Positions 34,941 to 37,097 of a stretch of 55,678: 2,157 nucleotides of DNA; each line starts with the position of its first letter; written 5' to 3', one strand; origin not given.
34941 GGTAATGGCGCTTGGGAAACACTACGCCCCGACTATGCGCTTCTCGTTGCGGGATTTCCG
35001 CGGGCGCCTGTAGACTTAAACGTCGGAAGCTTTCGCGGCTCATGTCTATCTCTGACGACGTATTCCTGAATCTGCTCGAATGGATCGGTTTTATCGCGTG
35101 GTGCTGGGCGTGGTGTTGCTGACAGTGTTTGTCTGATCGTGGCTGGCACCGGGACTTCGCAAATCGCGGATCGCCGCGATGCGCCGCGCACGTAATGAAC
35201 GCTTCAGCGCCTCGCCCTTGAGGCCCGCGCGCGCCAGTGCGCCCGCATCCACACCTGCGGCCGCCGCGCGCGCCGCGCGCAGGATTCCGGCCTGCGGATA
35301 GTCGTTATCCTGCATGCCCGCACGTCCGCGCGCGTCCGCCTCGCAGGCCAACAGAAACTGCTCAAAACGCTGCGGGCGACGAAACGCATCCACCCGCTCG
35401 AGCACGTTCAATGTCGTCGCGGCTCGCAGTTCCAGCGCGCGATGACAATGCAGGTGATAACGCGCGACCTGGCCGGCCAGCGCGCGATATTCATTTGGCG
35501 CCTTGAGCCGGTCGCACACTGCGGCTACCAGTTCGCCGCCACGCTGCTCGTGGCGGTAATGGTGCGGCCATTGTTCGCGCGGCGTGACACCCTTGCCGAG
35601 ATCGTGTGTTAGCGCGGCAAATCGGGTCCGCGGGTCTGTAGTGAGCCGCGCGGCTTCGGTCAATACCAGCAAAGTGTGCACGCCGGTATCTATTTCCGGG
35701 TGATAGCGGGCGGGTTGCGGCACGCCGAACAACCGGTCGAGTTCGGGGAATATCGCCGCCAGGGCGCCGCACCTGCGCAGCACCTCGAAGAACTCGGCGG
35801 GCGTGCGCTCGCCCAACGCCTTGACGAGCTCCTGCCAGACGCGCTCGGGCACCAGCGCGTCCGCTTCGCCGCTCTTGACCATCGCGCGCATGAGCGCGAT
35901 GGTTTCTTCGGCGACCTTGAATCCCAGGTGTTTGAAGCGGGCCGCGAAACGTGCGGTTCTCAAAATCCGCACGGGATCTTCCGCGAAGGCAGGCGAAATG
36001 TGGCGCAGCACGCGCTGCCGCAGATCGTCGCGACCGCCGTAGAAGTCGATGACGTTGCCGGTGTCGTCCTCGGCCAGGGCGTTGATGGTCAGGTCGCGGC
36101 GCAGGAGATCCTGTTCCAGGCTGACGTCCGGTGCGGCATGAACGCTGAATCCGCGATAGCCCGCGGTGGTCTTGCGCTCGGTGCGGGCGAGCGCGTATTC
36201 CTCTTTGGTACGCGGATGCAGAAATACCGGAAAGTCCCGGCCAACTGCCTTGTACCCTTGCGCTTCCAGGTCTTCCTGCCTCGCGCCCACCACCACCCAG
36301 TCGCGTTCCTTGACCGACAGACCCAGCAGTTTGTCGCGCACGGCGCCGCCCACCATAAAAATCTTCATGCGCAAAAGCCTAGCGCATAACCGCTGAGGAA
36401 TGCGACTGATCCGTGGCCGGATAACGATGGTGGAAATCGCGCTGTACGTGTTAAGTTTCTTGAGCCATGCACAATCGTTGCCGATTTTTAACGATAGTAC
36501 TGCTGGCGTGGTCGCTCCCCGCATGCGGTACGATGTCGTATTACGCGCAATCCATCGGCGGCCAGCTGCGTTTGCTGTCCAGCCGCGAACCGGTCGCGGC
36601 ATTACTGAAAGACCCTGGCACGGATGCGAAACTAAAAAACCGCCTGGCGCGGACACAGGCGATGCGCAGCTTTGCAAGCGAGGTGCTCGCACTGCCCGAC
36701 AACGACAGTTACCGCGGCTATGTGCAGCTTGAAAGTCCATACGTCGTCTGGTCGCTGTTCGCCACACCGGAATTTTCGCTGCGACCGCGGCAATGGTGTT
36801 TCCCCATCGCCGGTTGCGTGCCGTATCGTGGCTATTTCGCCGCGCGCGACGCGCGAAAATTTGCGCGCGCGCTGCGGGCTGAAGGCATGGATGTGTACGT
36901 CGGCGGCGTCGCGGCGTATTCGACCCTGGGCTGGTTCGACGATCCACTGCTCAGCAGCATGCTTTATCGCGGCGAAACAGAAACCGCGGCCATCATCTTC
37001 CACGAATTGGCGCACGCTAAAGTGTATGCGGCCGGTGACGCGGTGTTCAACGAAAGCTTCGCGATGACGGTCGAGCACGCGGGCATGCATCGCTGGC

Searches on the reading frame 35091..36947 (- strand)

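Call 16: search_protein_families(library=ncbifam, proteins=[window:35091-36947:-], max_evalue=1e-10)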
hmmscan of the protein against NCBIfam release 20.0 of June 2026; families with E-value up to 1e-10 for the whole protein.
window:35091-36947:- (618 aa): 9 families
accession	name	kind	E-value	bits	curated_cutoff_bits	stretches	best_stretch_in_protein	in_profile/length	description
NF008137.0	PRK10885.1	equivalog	3.5e-193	641.9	451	1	194-597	1-404/409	multifunctional CCA addition/repair protein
NF009813.0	PRK13298.1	equivalog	2.8e-119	398.8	606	1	194-599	1-409/417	tRNA CCA-pyrophosphorylase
NF009812.0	PRK13297.1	equivalog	1.7e-87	293.9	624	1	194-406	12-222/364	tRNA CCA-pyrophosphorylase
NF009811.0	PRK13296.1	equivalog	2.4e-70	237.2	469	1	194-407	1-212/360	CCA tRNA nucleotidyltransferase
TIGR02692.1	tRNA_CCA_actino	equivalog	1e-29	103.5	438.8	1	194-502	28-346/466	CCA tRNA nucleotidyltransferase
NF009814.0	PRK13299.1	equivalog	5e-25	88.4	290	1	197-403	24-228/396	CCA tRNA nucleotidyltransferase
TIGR01942.1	pcnB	subfamily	1.6e-24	86.5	305.65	1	196-408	32-246/425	polynucleotide adenylyltransferase PcnB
NF041569.1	A-tRNAntase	equivalog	5.1e-21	74.6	1440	1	192-403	478-695/880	A-adding tRNA nucleotidyltransferase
NF008634.1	PRK11623.1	equivalog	1.1e-13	50.6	702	1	195-407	62-287/469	polynucleotide adenylyltransferase PcnB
